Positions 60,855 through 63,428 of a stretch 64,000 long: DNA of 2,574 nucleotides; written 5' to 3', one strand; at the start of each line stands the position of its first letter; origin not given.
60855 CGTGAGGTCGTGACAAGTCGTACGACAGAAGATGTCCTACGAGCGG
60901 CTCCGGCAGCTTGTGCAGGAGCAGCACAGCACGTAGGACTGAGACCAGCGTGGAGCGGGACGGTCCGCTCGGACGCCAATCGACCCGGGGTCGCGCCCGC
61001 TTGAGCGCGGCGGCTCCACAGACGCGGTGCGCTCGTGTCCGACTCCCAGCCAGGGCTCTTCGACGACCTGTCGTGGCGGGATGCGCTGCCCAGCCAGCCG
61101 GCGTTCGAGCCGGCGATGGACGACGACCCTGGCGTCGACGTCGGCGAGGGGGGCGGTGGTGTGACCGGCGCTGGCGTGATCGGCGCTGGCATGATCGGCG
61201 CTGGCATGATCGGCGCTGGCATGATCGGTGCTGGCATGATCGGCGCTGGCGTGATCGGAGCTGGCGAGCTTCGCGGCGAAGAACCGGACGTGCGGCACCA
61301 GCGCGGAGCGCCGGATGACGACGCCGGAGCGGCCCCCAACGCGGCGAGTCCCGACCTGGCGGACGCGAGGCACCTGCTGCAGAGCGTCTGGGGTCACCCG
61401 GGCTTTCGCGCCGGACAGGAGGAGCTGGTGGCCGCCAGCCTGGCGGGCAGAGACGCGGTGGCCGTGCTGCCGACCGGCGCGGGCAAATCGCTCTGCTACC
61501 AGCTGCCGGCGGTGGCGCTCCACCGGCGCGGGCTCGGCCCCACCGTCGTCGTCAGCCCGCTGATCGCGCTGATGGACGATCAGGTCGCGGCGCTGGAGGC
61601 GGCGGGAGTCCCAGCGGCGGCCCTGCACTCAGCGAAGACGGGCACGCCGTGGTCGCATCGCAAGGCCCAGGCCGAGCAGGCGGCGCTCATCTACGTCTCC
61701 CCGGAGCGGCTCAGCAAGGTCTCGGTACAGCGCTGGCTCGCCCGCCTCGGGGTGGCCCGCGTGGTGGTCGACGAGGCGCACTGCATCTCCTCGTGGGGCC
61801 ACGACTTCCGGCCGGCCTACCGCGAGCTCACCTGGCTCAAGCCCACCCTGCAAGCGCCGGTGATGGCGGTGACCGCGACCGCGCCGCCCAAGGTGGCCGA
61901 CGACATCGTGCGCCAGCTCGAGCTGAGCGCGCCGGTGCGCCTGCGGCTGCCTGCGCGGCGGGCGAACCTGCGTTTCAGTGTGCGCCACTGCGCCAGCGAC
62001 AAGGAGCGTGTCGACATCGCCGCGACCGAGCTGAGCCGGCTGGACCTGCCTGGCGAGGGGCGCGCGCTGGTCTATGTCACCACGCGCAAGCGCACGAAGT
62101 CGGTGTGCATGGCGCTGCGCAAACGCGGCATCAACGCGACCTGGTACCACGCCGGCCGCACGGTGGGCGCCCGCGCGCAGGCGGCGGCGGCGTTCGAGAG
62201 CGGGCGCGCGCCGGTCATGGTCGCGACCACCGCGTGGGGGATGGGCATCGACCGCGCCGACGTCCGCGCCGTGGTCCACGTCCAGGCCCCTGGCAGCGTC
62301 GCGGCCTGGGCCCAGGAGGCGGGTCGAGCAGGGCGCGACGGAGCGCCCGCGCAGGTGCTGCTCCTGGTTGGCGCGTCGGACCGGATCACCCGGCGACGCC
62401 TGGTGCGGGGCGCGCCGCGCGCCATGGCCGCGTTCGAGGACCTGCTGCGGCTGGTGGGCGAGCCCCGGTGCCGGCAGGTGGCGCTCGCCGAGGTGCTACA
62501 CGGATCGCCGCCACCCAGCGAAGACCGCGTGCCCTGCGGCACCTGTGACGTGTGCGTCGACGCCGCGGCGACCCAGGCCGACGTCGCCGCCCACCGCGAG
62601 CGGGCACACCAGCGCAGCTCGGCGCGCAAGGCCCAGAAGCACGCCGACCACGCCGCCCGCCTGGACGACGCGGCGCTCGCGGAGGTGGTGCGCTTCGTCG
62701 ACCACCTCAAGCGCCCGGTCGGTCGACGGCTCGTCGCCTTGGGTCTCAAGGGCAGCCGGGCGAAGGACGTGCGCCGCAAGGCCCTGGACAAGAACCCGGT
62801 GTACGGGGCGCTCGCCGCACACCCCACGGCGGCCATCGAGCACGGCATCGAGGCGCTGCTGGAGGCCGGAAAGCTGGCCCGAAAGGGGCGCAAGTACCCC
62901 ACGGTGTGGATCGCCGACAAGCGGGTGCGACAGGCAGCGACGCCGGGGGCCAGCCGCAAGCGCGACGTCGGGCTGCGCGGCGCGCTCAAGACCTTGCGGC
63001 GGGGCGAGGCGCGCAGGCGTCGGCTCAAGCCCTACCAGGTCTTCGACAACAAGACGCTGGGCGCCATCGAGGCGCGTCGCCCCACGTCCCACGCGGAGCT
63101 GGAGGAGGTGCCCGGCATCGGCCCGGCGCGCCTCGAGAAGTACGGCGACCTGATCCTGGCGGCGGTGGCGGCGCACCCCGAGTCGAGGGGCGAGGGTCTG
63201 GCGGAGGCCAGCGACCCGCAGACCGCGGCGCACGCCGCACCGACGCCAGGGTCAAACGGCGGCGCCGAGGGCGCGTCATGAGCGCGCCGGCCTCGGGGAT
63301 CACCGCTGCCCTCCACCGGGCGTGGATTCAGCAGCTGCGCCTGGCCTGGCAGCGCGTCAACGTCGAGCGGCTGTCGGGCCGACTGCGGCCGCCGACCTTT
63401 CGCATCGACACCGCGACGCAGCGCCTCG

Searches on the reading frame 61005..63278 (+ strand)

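Call 65: search_protein_families(library=pfam, proteins=[window:61005-63278:+], max_evalue=0.0001)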
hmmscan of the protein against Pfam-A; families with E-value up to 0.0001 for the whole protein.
window:61005-63278:+ (758 aa): 4 families
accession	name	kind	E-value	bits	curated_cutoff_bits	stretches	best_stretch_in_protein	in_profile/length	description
PF00270.35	DEAD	-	5.3e-26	91.8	26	1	137-299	3-165/167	DEAD/DEAH box helicase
PF00271.37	Helicase_C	-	4.1e-16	59.7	23.5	1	350-446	14-110/110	Helicase conserved C-terminal domain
PF00570.28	HRDC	-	1.3e-15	57.5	23.8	1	658-721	5-68/68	HRDC domain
PF09382.16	RQC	-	2e-06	28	23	1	560-639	13-91/114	RQC domain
